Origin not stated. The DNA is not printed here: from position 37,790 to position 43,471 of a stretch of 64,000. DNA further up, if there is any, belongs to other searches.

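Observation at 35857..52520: A roughly 16.6 kb single-strand envelope supercluster links polysaccharide genes, a C25/PorU-like T9SS peptidase and an OMP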

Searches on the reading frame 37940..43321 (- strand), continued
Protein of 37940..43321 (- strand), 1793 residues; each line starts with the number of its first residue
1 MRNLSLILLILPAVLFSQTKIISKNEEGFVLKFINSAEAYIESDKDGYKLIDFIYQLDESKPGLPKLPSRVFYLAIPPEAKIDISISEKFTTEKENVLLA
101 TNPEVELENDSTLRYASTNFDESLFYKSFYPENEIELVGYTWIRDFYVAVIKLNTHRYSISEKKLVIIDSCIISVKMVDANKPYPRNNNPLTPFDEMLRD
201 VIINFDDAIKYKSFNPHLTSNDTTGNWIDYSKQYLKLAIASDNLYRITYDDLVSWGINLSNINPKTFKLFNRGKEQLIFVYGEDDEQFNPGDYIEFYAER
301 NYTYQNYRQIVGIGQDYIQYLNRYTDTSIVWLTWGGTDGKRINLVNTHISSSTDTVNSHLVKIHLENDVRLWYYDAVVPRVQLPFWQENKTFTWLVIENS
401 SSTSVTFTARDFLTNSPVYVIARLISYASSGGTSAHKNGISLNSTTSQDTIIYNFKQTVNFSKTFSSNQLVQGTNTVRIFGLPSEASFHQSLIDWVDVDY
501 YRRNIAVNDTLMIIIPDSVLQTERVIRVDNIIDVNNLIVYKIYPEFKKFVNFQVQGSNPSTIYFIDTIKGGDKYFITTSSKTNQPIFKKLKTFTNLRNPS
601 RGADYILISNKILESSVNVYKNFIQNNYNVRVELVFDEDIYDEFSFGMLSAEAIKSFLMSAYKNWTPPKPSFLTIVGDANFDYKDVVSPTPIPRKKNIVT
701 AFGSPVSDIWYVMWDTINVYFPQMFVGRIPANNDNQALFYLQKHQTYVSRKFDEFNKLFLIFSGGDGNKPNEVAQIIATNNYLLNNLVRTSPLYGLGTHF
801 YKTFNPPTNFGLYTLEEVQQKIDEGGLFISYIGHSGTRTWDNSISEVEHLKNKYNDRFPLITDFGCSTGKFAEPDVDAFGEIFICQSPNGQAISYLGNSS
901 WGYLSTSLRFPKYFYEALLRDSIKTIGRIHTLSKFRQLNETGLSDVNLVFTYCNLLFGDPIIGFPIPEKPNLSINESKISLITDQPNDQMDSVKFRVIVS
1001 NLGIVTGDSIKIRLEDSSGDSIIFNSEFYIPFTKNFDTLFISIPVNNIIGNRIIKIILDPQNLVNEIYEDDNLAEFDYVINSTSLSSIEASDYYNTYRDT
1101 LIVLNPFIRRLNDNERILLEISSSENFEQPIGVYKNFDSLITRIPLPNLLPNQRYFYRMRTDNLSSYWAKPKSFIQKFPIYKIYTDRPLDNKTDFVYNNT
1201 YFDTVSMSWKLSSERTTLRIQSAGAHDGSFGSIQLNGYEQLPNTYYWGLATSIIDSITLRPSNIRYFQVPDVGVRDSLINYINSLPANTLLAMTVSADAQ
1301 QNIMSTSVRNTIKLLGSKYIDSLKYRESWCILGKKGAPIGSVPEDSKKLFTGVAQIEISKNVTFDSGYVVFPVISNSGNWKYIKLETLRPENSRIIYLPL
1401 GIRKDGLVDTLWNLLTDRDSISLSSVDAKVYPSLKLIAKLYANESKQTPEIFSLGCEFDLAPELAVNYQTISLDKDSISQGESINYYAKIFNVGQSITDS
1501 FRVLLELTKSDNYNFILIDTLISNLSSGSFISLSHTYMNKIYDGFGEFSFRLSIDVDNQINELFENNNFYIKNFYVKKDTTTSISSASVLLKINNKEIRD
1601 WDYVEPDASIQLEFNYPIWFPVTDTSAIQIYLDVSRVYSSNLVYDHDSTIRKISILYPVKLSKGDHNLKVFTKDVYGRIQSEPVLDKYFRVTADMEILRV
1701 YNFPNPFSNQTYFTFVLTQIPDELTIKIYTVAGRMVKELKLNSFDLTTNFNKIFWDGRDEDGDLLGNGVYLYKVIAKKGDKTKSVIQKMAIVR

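Call 11: find_encoding_contigs(protein=P0001, flank=10000, max_places=2)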
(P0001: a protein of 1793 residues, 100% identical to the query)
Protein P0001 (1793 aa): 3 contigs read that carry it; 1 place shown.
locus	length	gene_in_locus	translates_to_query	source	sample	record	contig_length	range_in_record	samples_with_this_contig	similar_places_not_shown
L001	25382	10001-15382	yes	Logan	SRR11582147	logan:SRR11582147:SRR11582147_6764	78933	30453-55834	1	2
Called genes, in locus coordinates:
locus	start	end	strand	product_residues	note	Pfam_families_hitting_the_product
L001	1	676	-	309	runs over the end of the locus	PF14397:ATPgrasp_ST (faint)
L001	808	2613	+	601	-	PF25064:ARM_TT21_5th (faint), PF13181:TPR_8 (faint), PF25062:ARM_TT21_N (faint), PF13174:TPR_6 (faint), PF14559:TPR_19 (weak), PF12895:ANAPC3 (weak), PF00515:TPR_1 (weak), PF07719:TPR_2 (weak), +14 more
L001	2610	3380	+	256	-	PF14125:DUF4292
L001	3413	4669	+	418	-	PF01551:Peptidase_M23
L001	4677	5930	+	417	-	PF01943:Polysacc_synt, PF13440:Polysacc_synt_3 (weak)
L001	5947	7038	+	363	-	PF13439:Glyco_transf_4, PF00534:Glycos_transf_1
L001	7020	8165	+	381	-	PF13439:Glyco_transf_4, PF13477:Glyco_trans_4_2, PF00534:Glycos_transf_1, PF20706:GT4-conflict, PF13692:Glyco_trans_1_4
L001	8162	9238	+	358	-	PF13439:Glyco_transf_4, PF00534:Glycos_transf_1, PF13692:Glyco_trans_1_4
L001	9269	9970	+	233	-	PF03808:Glyco_tran_WecG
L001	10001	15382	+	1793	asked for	PF08126:Propeptide_C25, PF01364:Peptidase_C25, PF15711:ILEI, PF07705:CARDB (weak)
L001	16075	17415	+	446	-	-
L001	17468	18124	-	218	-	PF00702:Hydrolase, PF12710:HAD, PF13419:HAD_2, PF13242:Hydrolase_like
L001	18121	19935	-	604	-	PF00149:Metallophos, PF13360:PQQ_2 (faint), PF13570:Beta-prop_ACSF4 (weak), PF25171:Beta-prop_WDR36-Utp21_1st (weak), PF25292:Beta-prop_CGLA (faint), PF13570:Beta-prop_ACSF4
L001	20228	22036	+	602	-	PF00009:GTP_EFTU, PF10662:PduV-EutP (weak), PF03144:GTP_EFTU_D2, PF00679:EFG_C, PF06421:LepA_C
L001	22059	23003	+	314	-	PF10502:Peptidase_S26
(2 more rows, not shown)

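Call 12: find_encoding_contigs(protein=P0034, flank=10000, max_places=2)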
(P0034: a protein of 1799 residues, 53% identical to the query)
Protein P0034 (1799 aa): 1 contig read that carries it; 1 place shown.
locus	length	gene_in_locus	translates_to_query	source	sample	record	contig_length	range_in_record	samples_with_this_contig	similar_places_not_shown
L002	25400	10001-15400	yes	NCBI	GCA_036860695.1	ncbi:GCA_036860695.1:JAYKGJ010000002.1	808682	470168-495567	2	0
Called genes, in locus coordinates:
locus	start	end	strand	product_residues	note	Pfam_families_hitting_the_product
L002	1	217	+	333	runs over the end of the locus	PF01075:Glyco_transf_9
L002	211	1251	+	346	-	PF01075:Glyco_transf_9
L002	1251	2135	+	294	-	PF00892:EamA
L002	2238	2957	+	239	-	PF03740:PdxJ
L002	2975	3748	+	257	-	PF09674:DUF2400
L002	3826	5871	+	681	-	PF03169:OPT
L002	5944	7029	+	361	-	PF13439:Glyco_transf_4, PF13692:Glyco_trans_1_4, PF00534:Glycos_transf_1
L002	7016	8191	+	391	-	PF13439:Glyco_transf_4 (weak), PF00534:Glycos_transf_1, PF13692:Glyco_trans_1_4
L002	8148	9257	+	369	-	PF13439:Glyco_transf_4, PF00534:Glycos_transf_1, PF13692:Glyco_trans_1_4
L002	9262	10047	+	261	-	PF03808:Glyco_tran_WecG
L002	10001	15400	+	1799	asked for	PF01364:Peptidase_C25, PF15711:ILEI, PF07705:CARDB, PF13860:FlgD_ig (weak)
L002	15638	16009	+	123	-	PF05402:PqqD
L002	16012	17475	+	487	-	PF01546:Peptidase_M20, PF07687:M20_dimer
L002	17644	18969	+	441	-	PF00083:Sugar_tr (faint), PF07690:MFS_1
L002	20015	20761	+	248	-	-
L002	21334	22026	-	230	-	-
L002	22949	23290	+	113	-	PF05635:23S_rRNA_IVP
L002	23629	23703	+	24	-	PF01370:Epimerase (weak)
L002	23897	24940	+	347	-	PF01073:3Beta_HSD, PF01370:Epimerase, PF02719:Polysacc_synt_2, PF04321:RmlD_sub_bind (weak), PF05368:NmrA, PF13460:NAD_binding_10, PF16363:GDP_Man_Dehyd, PF08485:Polysacc_syn_2C, +3 more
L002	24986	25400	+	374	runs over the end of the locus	PF01370:Epimerase, PF14667:Polysacc_synt_C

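Call 13: find_encoding_contigs(protein=P0087, flank=10000, max_places=1)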
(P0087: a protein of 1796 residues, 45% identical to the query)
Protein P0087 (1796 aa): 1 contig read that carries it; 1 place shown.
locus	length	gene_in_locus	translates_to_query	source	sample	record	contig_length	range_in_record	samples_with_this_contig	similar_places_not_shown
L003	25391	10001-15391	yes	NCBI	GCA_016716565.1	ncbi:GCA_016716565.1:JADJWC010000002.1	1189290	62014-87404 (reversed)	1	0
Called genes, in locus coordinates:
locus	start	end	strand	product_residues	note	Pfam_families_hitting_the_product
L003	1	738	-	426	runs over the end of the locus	-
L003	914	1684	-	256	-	-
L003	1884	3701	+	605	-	PF13429:TPR_15 (faint), PF25062:ARM_TT21_N (faint), PF07719:TPR_2 (faint), PF13174:TPR_6 (faint), PF13176:TPR_7 (faint), PF13181:TPR_8 (faint), PF23914:TPR_CcmH_CycH, PF00515:TPR_1 (weak), +13 more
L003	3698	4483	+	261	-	PF14125:DUF4292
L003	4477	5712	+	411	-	PF01551:Peptidase_M23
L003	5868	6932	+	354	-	-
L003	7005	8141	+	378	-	PF13439:Glyco_transf_4, PF13477:Glyco_trans_4_2, PF13579:Glyco_trans_4_4 (faint), PF00534:Glycos_transf_1, PF13692:Glyco_trans_1_4, PF13524:Glyco_trans_1_2 (weak)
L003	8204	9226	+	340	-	PF13439:Glyco_transf_4, PF00534:Glycos_transf_1, PF13692:Glyco_trans_1_4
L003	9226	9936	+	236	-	PF03808:Glyco_tran_WecG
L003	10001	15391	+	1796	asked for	PF01364:Peptidase_C25, PF15711:ILEI, PF07705:CARDB, PF18962:Por_Secre_tail (faint)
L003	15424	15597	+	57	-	-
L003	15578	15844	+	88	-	PF12663:DUF3788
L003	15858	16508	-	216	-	PF00702:Hydrolase, PF12710:HAD, PF13419:HAD_2, PF13242:Hydrolase_like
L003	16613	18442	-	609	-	PF13360:PQQ_2, PF13570:Beta-prop_ACSF4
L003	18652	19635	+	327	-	PF20030:bpMoxR, PF07726:AAA_3, PF07728:AAA_5, PF17863:AAA_lid_2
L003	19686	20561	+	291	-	PF01882:DUF58, PF13519:VWA_2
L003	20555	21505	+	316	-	-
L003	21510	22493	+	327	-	PF07584:BatA, PF00092:VWA, PF13519:VWA_2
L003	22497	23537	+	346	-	PF07584:BatA, PF00092:VWA, PF13519:VWA_2, PF13768:VWA_3 (faint)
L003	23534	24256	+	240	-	PF13432:TPR_16, PF14559:TPR_19 (weak), PF00515:TPR_1 (weak), PF07719:TPR_2 (weak), PF13424:TPR_12 (weak), PF00515:TPR_1 (weak), PF07719:TPR_2 (weak), PF13414:TPR_11 (weak), +4 more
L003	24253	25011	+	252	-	PF13584:BatD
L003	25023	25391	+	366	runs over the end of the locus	PF13584:BatD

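Call 14: find_encoding_contigs(protein=P0108, flank=10000, max_places=1)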
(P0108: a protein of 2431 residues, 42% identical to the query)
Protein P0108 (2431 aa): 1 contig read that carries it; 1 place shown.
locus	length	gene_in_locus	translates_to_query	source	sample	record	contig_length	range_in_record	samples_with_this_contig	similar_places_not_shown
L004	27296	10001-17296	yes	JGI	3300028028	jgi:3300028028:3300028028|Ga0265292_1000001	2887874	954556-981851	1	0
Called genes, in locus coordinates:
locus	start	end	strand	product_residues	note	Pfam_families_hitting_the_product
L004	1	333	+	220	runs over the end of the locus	PF12895:ANAPC3 (faint), PF13428:TPR_14 (faint), PF24575:TPR_Slam (faint), PF13414:TPR_11 (faint), PF14561:TPR_20 (faint), PF13371:TPR_9, PF14559:TPR_19, PF13432:TPR_16 (weak), +6 more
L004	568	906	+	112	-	PF12732:YtxH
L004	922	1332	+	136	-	PF06103:DUF948 (weak)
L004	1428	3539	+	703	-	PF00009:GTP_EFTU, PF00735:Septin (weak), PF03144:GTP_EFTU_D2, PF22042:EF-G_D2, PF14492:EFG_III, PF03764:EFG_IV, PF00679:EFG_C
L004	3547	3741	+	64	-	-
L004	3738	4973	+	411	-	PF01943:Polysacc_synt, PF13440:Polysacc_synt_3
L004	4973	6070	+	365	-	PF13450:NAD_binding_8, PF03275:GLF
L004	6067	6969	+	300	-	PF13641:Glyco_tranf_2_3, PF00535:Glycos_transf_2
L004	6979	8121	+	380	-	PF13439:Glyco_transf_4, PF20706:GT4-conflict (weak), PF00534:Glycos_transf_1, PF13692:Glyco_trans_1_4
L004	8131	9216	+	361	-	PF13439:Glyco_transf_4, PF00534:Glycos_transf_1, PF13692:Glyco_trans_1_4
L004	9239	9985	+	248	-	PF03808:Glyco_tran_WecG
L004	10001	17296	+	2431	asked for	PF01364:Peptidase_C25, PF15711:ILEI, PF07705:CARDB (weak), PF15711:ILEI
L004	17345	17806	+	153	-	PF01878:EVE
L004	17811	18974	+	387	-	PF06347:SH3_4 (faint), PF08239:SH3_3, PF18348:SH3_16, PF00877:NLPC_P60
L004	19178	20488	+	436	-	PF00817:IMS, PF21999:IMS_HHH_1 (faint), PF14520:HHH_5 (weak), PF11799:IMS_C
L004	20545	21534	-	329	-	PF00348:polyprenyl_synt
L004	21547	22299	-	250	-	PF00902:TatC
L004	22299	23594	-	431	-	PF00464:SHMT, PF00155:Aminotran_1_2, PF01212:Beta_elim_lyase (weak)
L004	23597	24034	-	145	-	PF02502:LacAB_rpiB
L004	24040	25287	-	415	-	-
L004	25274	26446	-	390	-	-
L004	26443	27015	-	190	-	PF08645:PNK3P, PF00702:Hydrolase (weak), PF13419:HAD_2 (faint), PF13242:Hydrolase_like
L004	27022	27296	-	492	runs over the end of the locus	PF08323:Glyco_transf_5, PF13439:Glyco_transf_4 (weak), PF00534:Glycos_transf_1, PF13692:Glyco_trans_1_4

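Call 15: find_encoding_contigs(protein=P0114, flank=10000, max_places=1)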
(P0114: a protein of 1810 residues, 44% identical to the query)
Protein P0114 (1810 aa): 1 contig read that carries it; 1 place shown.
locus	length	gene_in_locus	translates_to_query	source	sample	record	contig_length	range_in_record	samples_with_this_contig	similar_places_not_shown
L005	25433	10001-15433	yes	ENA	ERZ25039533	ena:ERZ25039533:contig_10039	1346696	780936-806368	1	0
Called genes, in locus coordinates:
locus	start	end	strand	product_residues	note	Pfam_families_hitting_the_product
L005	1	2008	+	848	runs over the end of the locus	PF13492:GAF_3, PF07228:SpoIIE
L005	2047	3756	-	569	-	PF00501:AMP-binding, PF23562:AMP-binding_C_3 (weak), PF13193:AMP-binding_C (weak)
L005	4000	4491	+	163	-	-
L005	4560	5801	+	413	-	PF01943:Polysacc_synt, PF13440:Polysacc_synt_3, PF03023:MurJ (weak)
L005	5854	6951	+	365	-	PF13439:Glyco_transf_4, PF00534:Glycos_transf_1, PF13692:Glyco_trans_1_4 (weak)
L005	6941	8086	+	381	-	PF13439:Glyco_transf_4, PF00534:Glycos_transf_1, PF13692:Glyco_trans_1_4, PF20706:GT4-conflict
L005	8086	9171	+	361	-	PF13439:Glyco_transf_4, PF20706:GT4-conflict (faint), PF00534:Glycos_transf_1, PF13692:Glyco_trans_1_4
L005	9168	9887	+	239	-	PF03808:Glyco_tran_WecG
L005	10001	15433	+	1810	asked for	PF08126:Propeptide_C25, PF01364:Peptidase_C25, PF15711:ILEI, PF07705:CARDB (weak), PF13585:CHU_C (faint), PF13860:FlgD_ig (weak)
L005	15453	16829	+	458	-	-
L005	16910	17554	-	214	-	PF00702:Hydrolase, PF12710:HAD, PF13419:HAD_2, PF13242:Hydrolase_like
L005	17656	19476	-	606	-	PF13360:PQQ_2, PF13570:Beta-prop_ACSF4, PF23411:Beta-prop_Vps41 (faint), PF24796:WDR55 (faint), PF24807:WD40_CDC20-Fz (faint), PF25171:Beta-prop_WDR36-Utp21_1st (faint), PF13360:PQQ_2, PF13570:Beta-prop_ACSF4, +1 more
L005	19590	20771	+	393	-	PF17785:PUA_3, PF10672:Methyltrans_SAM, PF03602:Cons_hypoth95, PF05175:MTS, PF06325:PrmA (weak), PF09445:Methyltransf_15 (weak), PF13649:Methyltransf_25 (faint), PF13847:Methyltransf_31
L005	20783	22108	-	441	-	PF26314:MptA_B_family, PF09594:GT87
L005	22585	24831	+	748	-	PF16990:CBM_35, PF18962:Por_Secre_tail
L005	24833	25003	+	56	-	-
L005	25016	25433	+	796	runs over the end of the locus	PF00754:F5_F8_type_C, PF22633:F5_F8_type_C_2, PF18962:Por_Secre_tail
